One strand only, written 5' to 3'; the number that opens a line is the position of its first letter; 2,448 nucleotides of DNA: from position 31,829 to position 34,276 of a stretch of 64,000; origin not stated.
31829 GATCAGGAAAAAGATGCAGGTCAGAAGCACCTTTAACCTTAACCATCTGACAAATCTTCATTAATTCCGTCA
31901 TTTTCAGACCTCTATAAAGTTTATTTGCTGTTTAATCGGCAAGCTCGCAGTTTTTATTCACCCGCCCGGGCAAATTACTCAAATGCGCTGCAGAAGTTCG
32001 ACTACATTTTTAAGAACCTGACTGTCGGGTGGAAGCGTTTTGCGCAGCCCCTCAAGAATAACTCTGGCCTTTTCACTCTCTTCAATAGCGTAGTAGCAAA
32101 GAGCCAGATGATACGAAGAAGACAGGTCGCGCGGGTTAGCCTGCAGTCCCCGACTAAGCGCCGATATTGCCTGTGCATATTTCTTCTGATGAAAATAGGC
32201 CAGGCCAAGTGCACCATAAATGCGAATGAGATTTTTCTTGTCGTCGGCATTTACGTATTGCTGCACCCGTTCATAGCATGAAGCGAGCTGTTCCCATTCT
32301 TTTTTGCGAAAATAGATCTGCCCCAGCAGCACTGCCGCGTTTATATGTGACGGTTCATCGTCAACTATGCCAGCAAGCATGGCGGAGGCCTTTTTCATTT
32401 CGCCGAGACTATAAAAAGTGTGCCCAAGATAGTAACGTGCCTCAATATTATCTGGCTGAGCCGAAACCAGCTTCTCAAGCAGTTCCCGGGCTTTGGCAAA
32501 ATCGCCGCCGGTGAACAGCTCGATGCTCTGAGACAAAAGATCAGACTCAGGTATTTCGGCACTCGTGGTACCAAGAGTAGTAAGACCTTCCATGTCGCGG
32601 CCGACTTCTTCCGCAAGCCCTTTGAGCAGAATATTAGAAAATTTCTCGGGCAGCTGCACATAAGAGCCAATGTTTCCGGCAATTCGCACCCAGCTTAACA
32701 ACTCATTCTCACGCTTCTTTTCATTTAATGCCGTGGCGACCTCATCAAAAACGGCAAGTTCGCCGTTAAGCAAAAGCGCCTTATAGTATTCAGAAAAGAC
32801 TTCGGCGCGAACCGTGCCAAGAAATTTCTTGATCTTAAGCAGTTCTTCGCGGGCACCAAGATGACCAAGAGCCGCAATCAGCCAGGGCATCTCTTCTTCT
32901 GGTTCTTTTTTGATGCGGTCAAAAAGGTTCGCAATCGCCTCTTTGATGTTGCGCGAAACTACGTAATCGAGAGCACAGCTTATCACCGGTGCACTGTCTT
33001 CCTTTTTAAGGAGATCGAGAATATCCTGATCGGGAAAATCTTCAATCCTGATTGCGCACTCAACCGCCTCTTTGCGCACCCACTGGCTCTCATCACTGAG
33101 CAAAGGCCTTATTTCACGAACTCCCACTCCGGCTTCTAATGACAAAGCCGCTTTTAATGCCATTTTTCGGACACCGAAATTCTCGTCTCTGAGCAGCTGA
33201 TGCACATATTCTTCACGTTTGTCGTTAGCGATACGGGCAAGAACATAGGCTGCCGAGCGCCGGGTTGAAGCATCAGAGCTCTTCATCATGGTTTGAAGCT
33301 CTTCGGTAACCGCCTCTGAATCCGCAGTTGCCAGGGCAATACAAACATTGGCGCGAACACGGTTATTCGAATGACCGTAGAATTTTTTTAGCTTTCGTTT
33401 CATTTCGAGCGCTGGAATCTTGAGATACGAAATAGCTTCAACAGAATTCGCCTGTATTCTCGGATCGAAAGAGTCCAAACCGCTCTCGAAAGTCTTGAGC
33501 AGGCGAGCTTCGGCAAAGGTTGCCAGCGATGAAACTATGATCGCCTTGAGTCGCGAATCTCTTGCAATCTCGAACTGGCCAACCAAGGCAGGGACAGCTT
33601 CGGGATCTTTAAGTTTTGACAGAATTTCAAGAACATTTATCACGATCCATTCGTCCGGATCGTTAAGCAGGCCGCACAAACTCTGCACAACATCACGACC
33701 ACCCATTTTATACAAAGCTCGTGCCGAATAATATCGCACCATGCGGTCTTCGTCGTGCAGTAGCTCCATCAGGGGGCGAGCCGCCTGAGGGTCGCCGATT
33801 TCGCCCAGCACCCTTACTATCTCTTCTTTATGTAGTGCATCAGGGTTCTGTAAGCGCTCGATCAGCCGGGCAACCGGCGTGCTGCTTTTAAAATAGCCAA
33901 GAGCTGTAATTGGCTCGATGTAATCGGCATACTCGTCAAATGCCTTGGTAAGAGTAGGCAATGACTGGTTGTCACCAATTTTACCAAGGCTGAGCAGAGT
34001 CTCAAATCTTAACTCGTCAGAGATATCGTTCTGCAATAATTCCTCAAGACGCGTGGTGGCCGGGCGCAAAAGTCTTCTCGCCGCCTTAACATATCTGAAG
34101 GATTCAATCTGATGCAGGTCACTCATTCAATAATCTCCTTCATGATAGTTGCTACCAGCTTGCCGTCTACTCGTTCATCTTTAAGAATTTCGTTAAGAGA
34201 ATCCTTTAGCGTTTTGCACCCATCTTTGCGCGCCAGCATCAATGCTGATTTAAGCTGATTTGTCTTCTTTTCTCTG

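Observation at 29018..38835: PilT-only ATPase cluster: four tandem PilT paralogs (two catalytically dead), two pseudopilins and two HEAT-TPR proteins, with no PilB/PilC/PilD/secretin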

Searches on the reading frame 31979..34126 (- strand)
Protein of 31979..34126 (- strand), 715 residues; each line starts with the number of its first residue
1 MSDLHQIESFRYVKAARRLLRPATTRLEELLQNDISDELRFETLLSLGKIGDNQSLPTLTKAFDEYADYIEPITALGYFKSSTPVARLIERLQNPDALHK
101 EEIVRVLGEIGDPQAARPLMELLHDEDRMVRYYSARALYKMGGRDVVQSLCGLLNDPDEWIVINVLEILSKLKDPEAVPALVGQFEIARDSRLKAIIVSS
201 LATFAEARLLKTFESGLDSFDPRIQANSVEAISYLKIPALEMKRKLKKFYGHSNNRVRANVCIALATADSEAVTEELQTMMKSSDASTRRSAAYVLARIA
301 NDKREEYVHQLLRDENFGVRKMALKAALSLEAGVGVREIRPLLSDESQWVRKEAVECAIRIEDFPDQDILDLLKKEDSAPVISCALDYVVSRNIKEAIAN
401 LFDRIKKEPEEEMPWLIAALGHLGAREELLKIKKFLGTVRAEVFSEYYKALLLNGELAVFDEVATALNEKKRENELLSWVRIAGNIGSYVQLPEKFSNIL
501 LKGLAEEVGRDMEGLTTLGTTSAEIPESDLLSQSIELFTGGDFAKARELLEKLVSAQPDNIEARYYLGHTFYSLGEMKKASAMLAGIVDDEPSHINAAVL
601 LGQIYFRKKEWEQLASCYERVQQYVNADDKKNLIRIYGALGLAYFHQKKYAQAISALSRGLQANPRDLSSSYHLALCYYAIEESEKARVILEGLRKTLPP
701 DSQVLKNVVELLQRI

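Call 3: search_protein_families(library=pfam, proteins=[window:31979-34126:-], max_evalue=0.01)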
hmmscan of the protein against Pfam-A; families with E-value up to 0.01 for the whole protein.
window:31979-34126:- (715 aa): 34 families (the best 25 are shown)
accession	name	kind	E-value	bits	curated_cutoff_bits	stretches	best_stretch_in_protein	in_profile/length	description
PF13646.12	HEAT_2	-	1.5e-44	150.6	27.7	5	118-202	3-88/88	HEAT repeats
PF14559.12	TPR_19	-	7.3e-22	77.9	25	2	541-603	5-67/68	Tetratricopeptide repeat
PF03130.22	HEAT_PBS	-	5.3e-19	67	20.9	1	102-125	4-27/27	PBS lyase HEAT-like repeat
PF12895.13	ANAPC3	-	7.6e-18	65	27.2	2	544-617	6-78/82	Anaphase-promoting complex, cyclosome, subunit 3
PF02985.28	HEAT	-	8.3e-17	60.1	23.5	0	118-141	4-27/31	HEAT repeat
PF13432.12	TPR_16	-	1.5e-14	54.5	32.7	2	535-580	5-50/65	Tetratricopeptide repeat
PF13428.12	TPR_14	-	4.3e-13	49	23.5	1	537-568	11-42/44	Tetratricopeptide repeat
PF13174.12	TPR_6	-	6.7e-11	42.5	26.3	0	671-696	3-28/33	Tetratricopeptide repeat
PF13424.12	TPR_12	-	1.1e-10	41.9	30.1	1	596-662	4-73/77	Tetratricopeptide repeat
PF07719.23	TPR_2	-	1.1e-10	41.2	27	1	636-667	3-34/34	Tetratricopeptide repeat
PF23914.1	TPR_CcmH_CycH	-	1.4e-10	41.7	42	1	576-631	102-157/158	Cytochrome c-type biogenesis protein H TPR domain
PF00515.34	TPR_1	-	2.7e-10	40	27.8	1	635-667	2-34/34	Tetratricopeptide repeat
PF13414.12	TPR_11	-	3.9e-09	36.5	26.8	2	537-575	4-42/42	TPR repeat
PF14561.12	TPR_20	-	6.1e-08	33.3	25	0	649-687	3-41/90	Tetratricopeptide repeat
PF01602.26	Adaptin_N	-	1.4e-07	30.9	37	0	114-206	265-367/524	Adaptin N terminal region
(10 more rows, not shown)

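Call 4: search_protein_families(library=ncbifam, proteins=[window:31979-34126:-], max_evalue=0.01)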
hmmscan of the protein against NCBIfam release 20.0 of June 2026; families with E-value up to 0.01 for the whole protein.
window:31979-34126:- (715 aa): 28 families (the best 25 are shown)
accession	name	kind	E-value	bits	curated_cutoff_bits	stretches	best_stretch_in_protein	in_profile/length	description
NF045915.1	PhycobilmeDegNblB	equivalog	9.4e-22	77.6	300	3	46-161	90-208/214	phycobilisome degradation protein NblB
TIGR02917.1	PEP_TPR_lipo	equivalog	3.2e-17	61.7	312.2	2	539-622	273-356/899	XrtA/PEP-CTERM system TPR-repeat protein PrsT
NF040959.1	MamA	equivalog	1.8e-16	60.2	200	1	533-687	43-192/204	magnetosome protein MamA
NF058502.1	phyc_lyase_CpcE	equivalog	2.8e-12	46.7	330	1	131-311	59-218/260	C-phycocyanin alpha-cysteine-84 phycocyanobilin lyase subunit CpcE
TIGR02521.1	type_IV_pilW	equivalog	2e-11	43.9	154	1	615-688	10-85/234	type IV pilus biogenesis/stability protein PilW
TIGR02552.1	LcrH_SycD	equivalog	1.2e-10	41.2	104.8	2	639-694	57-112/136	SycD/LcrH family type III secretion system chaperone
TIGR02795.1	tol_pal_ybgF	equivalog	1.9e-10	41.4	90.1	1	531-627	6-109/119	tol-pal system protein YbgF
NF010374.0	PRK13800.1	equivalog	2.1e-10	39.5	1196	1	81-365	591-870/898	fumarate reductase/succinate dehydrogenase flavoprotein subunit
NF008757.0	PRK11788.1-5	equivalog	2.7e-09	36.6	363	1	549-713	95-256/388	lipopolysaccharide assembly protein LapB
TIGR02270.1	TIGR02270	subfamily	1.9e-08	33.8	206.8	2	245-359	90-203/410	TIGR02270 family protein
NF008756.0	PRK11788.1-4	equivalog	6.1e-08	32.1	474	1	562-712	108-255/389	lipopolysaccharide assembly protein LapB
NF052415.1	T3SS_chap_SctY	equivalog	1.7e-07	31.7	70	1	543-603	22-85/106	type III secretion apparatus assembly chaperone SctY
NF047371.1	FlcA_CTERM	equivalog_domain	2.4e-07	29.6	300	1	541-687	327-492/646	periplasmic flagellar collar protein FlcA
NF008753.0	PRK11788.1-1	equivalog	7.7e-07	28.6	395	1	565-714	111-257/389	lipopolysaccharide assembly protein LapB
TIGR03939.1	PGA_TPR_OMP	equivalog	4.5e-06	25.2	366.65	1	537-633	405-502/800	poly-beta-1,6 N-acetyl-D-glucosamine export porin PgaA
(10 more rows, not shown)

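Call 41: find_homologous_proteins(query=window:31979-34123:-, max_evalue=1e-10)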
Query window:31979-34123:- (714 aa): 566 proteins with E <= 1e-10 among 8000 candidates; the best 120 are listed.
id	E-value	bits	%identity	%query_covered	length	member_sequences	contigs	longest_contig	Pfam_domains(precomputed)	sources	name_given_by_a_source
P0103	0.0e+0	1558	100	100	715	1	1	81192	PF12717.14,PF13431.13,PF23914.2,PF25060.1,PF00514.30,PF13414.13,PF02985.29,PF13428.13,PF01602.27,PF14559.13,PF13371.13,PF00515.35,PF03130.23,PF12895.14,PF13424.13,PF13432.13,PF13513.13,PF13181.13,PF13646.13,PF14561.13,PF07719.24,PF13174.13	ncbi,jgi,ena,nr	ncbi:MAG: HEAT repeat domain-containing protein [Candidatus Riflebacteria bacterium]|nr:HEAT repeat 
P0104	0.0e+0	1441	92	100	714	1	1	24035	PF12717.14,PF13431.13,PF23914.2,PF25060.1,PF00514.30,PF13414.13,PF02985.29,PF11838.15,PF13428.13,PF01602.27,PF14559.13,PF13371.13,PF00515.35,PF03130.23,PF12895.14,PF13424.13,PF13432.13,PF13513.13,PF13181.13,PF13646.13,PF14561.13,PF07719.24,PF13174.13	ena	-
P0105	0.0e+0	1332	84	100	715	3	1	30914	PF12717.14,PF23914.2,PF25060.1,PF13414.13,PF02985.29,PF13428.13,PF01602.27,PF14559.13,PF13371.13,PF00515.35,PF03130.23,PF12895.14,PF13424.13,PF13432.13,PF13513.13,PF13646.13,PF14561.13,PF07719.24,PF13174.13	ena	-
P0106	0.0e+0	1329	84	100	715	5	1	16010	PF14863.13,PF25060.1,PF13414.13,PF24575.2,PF00515.35,PF13424.13,PF13513.13,PF13646.13,PF14561.13,PF07719.24,PF13174.13,PF20308.5,PF12717.14,PF13431.13,PF23914.2,PF00514.30,PF25058.2,PF02985.29,PF13428.13,PF01602.27,PF14559.13,PF13371.13,PF03130.23,PF12895.14,PF13432.13,PF13181.13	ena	-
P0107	0.0e+0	1312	83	100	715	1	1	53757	PF25060.1,PF13414.13,PF21545.4,PF24575.2,PF00515.35,PF13424.13,PF13513.13,PF13646.13,PF14561.13,PF07719.24,PF13174.13,PF20308.5,PF12717.14,PF14853.13,PF13431.13,PF23914.2,PF25058.2,PF02985.29,PF13428.13,PF01602.27,PF14559.13,PF13371.13,PF03130.23,PF12895.14,PF13432.13,PF13181.13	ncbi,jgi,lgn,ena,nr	ncbi:MAG: hypothetical protein CVV42_12225 [Candidatus Riflebacteria bacterium HGW-Riflebacteria-2]|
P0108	0.0e+0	1307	83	100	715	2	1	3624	PF12717.14,PF23914.2,PF25060.1,PF13414.13,PF02985.29,PF21545.4,PF13428.13,PF14559.13,PF24575.2,PF13371.13,PF00515.35,PF03130.23,PF12895.14,PF13424.13,PF13432.13,PF13513.13,PF13181.13,PF13646.13,PF14561.13,PF07719.24,PF13174.13,PF20308.5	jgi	jgi:HEAT repeat protein/Tfp pilus assembly protein PilF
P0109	0.0e+0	1305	82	100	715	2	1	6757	PF12717.14,PF14863.13,PF23914.2,PF25060.1,PF00514.30,PF13414.13,PF02985.29,PF13428.13,PF01602.27,PF14559.13,PF13371.13,PF00515.35,PF03130.23,PF12895.14,PF13424.13,PF13432.13,PF13513.13,PF13181.13,PF13646.13,PF14561.13,PF07719.24,PF13174.13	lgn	-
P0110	0.0e+0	1297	82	100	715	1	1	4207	PF25060.1,PF13414.13,PF21545.4,PF00515.35,PF13424.13,PF13646.13,PF14561.13,PF07719.24,PF13174.13,PF20308.5,PF12717.14,PF25063.1,PF14853.13,PF13431.13,PF23914.2,PF25062.2,PF00514.30,PF02985.29,PF13428.13,PF14559.13,PF13371.13,PF03130.23,PF12895.14,PF13432.13,PF13181.13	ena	-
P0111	0.0e+0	1296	83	100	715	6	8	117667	PF12717.14,PF23914.2,PF25060.1,PF13414.13,PF02985.29,PF13428.13,PF14559.13,PF13371.13,PF00515.35,PF03130.23,PF12895.14,PF13424.13,PF13432.13,PF13181.13,PF13646.13,PF14561.13,PF07719.24,PF13174.13,PF20308.5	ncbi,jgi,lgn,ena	-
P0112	0.0e+0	1295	83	100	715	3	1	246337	PF12717.14,PF10602.16,PF25063.1,PF13431.13,PF23914.2,PF25060.1,PF13414.13,PF02985.29,PF13428.13,PF14559.13,PF13371.13,PF00515.35,PF03130.23,PF12895.14,PF13424.13,PF21033.5,PF13432.13,PF13181.13,PF13646.13,PF14561.13,PF07719.24,PF13174.13,PF20308.5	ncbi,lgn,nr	ncbi:MAG: hypothetical protein GQF41_1946 [Candidatus Rifleibacterium amylolyticum]|nr:MAG: hypothet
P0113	0.0e+0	1211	77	100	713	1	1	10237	PF12717.14,PF10602.16,PF23914.2,PF25060.1,PF13414.13,PF02985.29,PF13428.13,PF01602.27,PF14559.13,PF13371.13,PF00515.35,PF03130.23,PF12895.14,PF13424.13,PF13432.13,PF13513.13,PF13181.13,PF13646.13,PF14561.13,PF07719.24,PF13174.13,PF20308.5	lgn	-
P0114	0.0e+0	1152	73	100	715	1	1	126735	PF12717.14,PF13431.13,PF23914.2,PF25060.1,PF13414.13,PF02985.29,PF13428.13,PF01602.27,PF14559.13,PF13371.13,PF00515.35,PF03130.23,PF12895.14,PF13424.13,PF21033.5,PF13432.13,PF13181.13,PF13646.13,PF07719.24,PF13174.13,PF20308.5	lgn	-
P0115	0.0e+0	1148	73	100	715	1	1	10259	PF12717.14,PF13431.13,PF23914.2,PF25060.1,PF02985.29,PF13428.13,PF01602.27,PF14559.13,PF13371.13,PF00515.35,PF03130.23,PF12895.14,PF13424.13,PF21033.5,PF13432.13,PF13181.13,PF13646.13,PF07719.24,PF13174.13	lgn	-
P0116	0.0e+0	1140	71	99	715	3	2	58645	PF12717.14,PF13431.13,PF23914.2,PF25060.1,PF13414.13,PF02985.29,PF11838.15,PF13428.13,PF01602.27,PF13374.13,PF14559.13,PF13371.13,PF00515.35,PF03130.23,PF12895.14,PF13424.13,PF13432.13,PF13513.13,PF13181.13,PF13646.13,PF07719.24,PF13174.13,PF20308.5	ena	-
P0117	0.0e+0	1125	72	100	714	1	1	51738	PF12717.14,PF23914.2,PF25060.1,PF25062.2,PF02985.29,PF13428.13,PF01602.27,PF14559.13,PF00515.35,PF03130.23,PF12895.14,PF13424.13,PF13432.13,PF13513.13,PF13181.13,PF13646.13,PF14561.13,PF07719.24,PF13174.13,PF20308.5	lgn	-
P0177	6.3e-206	704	48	99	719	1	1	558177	PF12717.14,PF13431.13,PF23914.2,PF25062.2,PF00514.30,PF13414.13,PF02985.29,PF13176.13,PF13428.13,PF01602.27,PF13374.13,PF14559.13,PF24575.2,PF00515.35,PF03130.23,PF12895.14,PF13424.13,PF21033.5,PF13432.13,PF13181.13,PF13646.13,PF07719.24,PF13174.13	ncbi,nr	ncbi:MAG: HEAT repeat domain-containing protein [Candidatus Riflebacteria bacterium]|nr:HEAT repeat 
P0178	7.0e-199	681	47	98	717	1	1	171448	PF13414.13,PF13374.13,PF24575.2,PF00515.35,PF13424.13,PF13513.13,PF13646.13,PF07719.24,PF13174.13,PF12717.14,PF14853.13,PF13431.13,PF23914.2,PF00514.30,PF02985.29,PF13176.13,PF13428.13,PF01602.27,PF14559.13,PF13371.13,PF03130.23,PF12895.14,PF21033.5,PF13432.13,PF13181.13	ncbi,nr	ncbi:MAG: HEAT repeat domain-containing protein [Candidatus Riflebacteria bacterium]|nr:HEAT repeat 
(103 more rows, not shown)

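Call 43: find_encoding_contigs(protein=P0177, flank=10000, max_places=1)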
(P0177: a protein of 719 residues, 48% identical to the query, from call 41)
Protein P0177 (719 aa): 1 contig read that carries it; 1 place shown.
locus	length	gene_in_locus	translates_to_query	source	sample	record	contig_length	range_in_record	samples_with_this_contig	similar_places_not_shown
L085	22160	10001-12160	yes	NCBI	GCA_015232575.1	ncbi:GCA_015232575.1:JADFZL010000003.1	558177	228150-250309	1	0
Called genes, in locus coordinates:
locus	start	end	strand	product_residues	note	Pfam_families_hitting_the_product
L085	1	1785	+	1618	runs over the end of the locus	PF05345:He_PIG (weak), PF07495:Y_Y_Y (faint), PF15418:DUF4625 (faint), PF19077:Big_13 (faint), PF22352:K319L-like_PKD (faint), PF24908:Ig_SIBA-E_2nd (faint), PF05345:He_PIG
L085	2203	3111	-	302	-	-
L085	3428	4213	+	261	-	PF00849:PseudoU_synth_2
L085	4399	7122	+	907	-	PF13428:TPR_14 (faint), PF00515:TPR_1 (faint), PF07719:TPR_2 (faint), PF13181:TPR_8 (faint), PF13374:TPR_10 (faint), PF17874:TPR_MalT (faint), PF13424:TPR_12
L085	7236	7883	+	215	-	PF00027:cNMP_binding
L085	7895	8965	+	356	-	PF00437:T2SSE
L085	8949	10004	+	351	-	PF00437:T2SSE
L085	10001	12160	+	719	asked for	PF13646:HEAT_2, PF13646:HEAT_2, PF25062:ARM_TT21_N (weak), PF13424:TPR_12 (weak), PF12895:ANAPC3 (weak), PF00515:TPR_1, PF07719:TPR_2, PF13414:TPR_11, +16 more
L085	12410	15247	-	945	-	PF00672:HAMP (weak), PF07228:SpoIIE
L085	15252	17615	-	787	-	PF13646:HEAT_2 (faint)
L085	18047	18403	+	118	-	PF01740:STAS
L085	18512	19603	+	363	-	-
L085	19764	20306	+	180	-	PF04542:Sigma70_r2, PF08281:Sigma70_r4_2, PF04545:Sigma70_r4 (weak)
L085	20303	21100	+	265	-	PF04773:FecR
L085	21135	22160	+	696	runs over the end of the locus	-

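Call 44: find_encoding_contigs(protein=P0178, flank=10000, max_places=1)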
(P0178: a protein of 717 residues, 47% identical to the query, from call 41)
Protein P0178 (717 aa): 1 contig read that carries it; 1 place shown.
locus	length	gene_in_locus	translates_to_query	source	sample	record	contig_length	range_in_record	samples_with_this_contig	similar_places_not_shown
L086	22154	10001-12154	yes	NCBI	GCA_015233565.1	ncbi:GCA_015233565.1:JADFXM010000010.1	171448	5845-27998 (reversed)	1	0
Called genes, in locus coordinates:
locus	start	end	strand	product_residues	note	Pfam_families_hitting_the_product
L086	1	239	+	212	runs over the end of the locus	PF13689:DUF4154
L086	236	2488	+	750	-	PF17152:CHASE8 (weak), PF00672:HAMP, PF00989:PAS (weak), PF08448:PAS_4, PF13426:PAS_9, PF00512:HisKA (weak), PF02518:HATPase_c, PF00072:Response_reg, +1 more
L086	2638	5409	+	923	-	PF12895:ANAPC3 (faint), PF07719:TPR_2 (faint), PF13174:TPR_6 (faint), PF13371:TPR_9 (faint), PF13424:TPR_12 (faint), PF13428:TPR_14 (faint), PF00515:TPR_1 (weak), PF13181:TPR_8 (weak), +5 more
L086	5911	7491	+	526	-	PF01293:PEPCK_ATP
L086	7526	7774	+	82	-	-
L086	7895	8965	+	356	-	PF00437:T2SSE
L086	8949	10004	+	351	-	PF00437:T2SSE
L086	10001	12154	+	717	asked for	PF13646:HEAT_2, PF13646:HEAT_2, PF13646:HEAT_2 (weak), PF13424:TPR_12, PF12895:ANAPC3, PF00515:TPR_1, PF07719:TPR_2, PF14559:TPR_19, +20 more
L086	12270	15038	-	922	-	PF00041:fn3 (faint), PF16655:PhoD_N (faint), PF16656:Pur_ac_phosph_N (weak), PF25059:FN3_DSCAM-DSCAML_C (faint), PF13620:CarboxypepD_reg, PF13715:CarbopepD_reg_2, PF17802:SpaA (faint)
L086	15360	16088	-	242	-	-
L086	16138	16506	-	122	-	PF00892:EamA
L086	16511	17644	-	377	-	PF04339:FemAB_like, PF13480:Acetyltransf_6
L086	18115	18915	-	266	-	PF01738:DLH (faint), PF00561:Abhydrolase_1, PF12146:Hydrolase_4, PF12697:Abhydrolase_6, PF00326:Peptidase_S9 (faint)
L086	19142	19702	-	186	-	PF00892:EamA (weak)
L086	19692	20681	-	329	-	PF00491:Arginase (faint)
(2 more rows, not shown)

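Call 45: find_encoding_contigs(protein=P0103, flank=10000, max_places=2)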
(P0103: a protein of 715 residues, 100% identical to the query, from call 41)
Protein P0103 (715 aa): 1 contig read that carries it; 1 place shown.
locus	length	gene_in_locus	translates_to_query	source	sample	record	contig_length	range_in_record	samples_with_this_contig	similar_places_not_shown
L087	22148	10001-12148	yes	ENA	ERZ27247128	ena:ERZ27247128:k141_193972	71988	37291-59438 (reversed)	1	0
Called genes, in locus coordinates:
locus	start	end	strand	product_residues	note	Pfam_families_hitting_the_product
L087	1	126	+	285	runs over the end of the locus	-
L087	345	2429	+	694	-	PF10114:PocR, PF00989:PAS (weak), PF08448:PAS_4, PF13426:PAS_9 (weak), PF00512:HisKA, PF02518:HATPase_c, PF00072:Response_reg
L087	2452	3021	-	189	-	PF03602:Cons_hypoth95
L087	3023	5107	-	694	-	PF17191:RecG_wedge, PF00270:DEAD, PF04851:ResIII, PF00271:Helicase_C, PF19833:RecG_dom3_C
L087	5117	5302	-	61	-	-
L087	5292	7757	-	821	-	PF13646:HEAT_2, PF13646:HEAT_2, PF01602:Adaptin_N, PF13646:HEAT_2, PF13646:HEAT_2 (weak), PF13432:TPR_16 (weak), PF13424:TPR_12, PF13414:TPR_11, +24 more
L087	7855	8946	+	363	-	PF00437:T2SSE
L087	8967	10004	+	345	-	PF00437:T2SSE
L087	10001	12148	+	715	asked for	PF13646:HEAT_2, PF13646:HEAT_2, PF13646:HEAT_2 (weak), PF14559:TPR_19, PF12895:ANAPC3, PF25060:ARM_TT21_2nd (weak), PF13424:TPR_12 (weak), PF14559:TPR_19, +18 more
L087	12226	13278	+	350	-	PF00437:T2SSE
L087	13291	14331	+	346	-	PF00437:T2SSE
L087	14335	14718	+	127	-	-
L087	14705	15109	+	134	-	-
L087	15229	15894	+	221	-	-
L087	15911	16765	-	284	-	-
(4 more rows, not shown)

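Call 50: search_protein_families(library=padloc, proteins=[window:31979-34126:-], max_evalue=0.001)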
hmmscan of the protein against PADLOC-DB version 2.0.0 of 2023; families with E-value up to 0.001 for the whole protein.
window:31979-34126:- (715 aa): 3 families
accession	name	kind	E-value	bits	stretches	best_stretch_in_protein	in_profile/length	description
PDLC02919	HEAT-ARM_XIII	-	4.7e-16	55.4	2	23-199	1280-1456/1972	-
PDLC02973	WGR_XIII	-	2.1e-08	31.1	0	102-199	116-214/973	-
PDLC01150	HEAT_CxxC_PDDEXK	-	1.2e-05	22.7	0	265-329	16-84/288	HEAT_CxxC_PD-DEXK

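Call 85: predict_structure(alignment_id=A3)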
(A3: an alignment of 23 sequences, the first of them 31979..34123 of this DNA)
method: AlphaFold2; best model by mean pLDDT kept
length: 714 residues; sequences in the alignment: 23
mean_pLDDT: 90.5   pTM: 0.66
mean pLDDT of the five models: 90.5, 89.7, 89.6, 88.7, 88.4
residues with pLDDT >= 90: 509; 70-90: 180; 50-70: 13; < 50: 12
segments of 3 or more residues with pLDDT < 50: 515-524
pLDDT, mean of each block of 10 residues (from residue 1): 66 93 96 94 97 94 95 95 94 91 95 93 94 94 88 88 89 88 88 90 87 93 95 90 94 96 94 96 96 93 92 95 87 83 95 93 94 94 96 95 90 95 95 88 96 95 94 94 96 90 84 44 56 86 89 86 94 92 92 92 93 93 86 91 94 93 88 94 92 86 86 88
secondary structure, 60 per line:
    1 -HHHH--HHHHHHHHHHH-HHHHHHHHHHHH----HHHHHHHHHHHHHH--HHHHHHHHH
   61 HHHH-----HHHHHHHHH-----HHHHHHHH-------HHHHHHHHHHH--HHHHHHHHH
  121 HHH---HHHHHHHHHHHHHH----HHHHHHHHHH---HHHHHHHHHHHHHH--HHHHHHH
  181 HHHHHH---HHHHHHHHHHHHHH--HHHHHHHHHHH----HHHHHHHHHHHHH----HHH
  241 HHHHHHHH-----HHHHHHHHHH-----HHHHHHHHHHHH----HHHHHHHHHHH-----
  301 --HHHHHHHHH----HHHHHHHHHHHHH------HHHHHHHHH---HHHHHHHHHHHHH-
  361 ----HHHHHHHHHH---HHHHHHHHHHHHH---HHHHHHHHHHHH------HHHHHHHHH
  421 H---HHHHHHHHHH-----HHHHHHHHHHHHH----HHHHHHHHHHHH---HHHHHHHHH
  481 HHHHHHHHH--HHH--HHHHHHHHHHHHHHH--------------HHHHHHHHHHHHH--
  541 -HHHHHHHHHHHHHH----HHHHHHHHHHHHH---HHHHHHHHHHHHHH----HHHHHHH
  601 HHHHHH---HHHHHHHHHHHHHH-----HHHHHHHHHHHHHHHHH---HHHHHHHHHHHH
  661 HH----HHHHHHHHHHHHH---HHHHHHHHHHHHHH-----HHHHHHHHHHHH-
elements in order (helices of 4 or more, strands of 3 or more residues): H2-5 H8-18 H20-31 H36-49 H52-64 H70-78 H84-91 H99-109 H112-123 H127-140 H145-154 H158-171 H174-186 H190-203 H206-216 H221-233 H238-248 H254-263 H269-280 H285-295 H303-311 H316-328 H335-343 H347-359 H365-374 H378-390 H394-405 H412-421 H425-434 H440-452 H457-468 H472-489 H497-511 H526-538 H542-555 H560-572 H576-589 H594-606 H610-623 H629-645 H649-662 H667-679 H683-696 H702-713
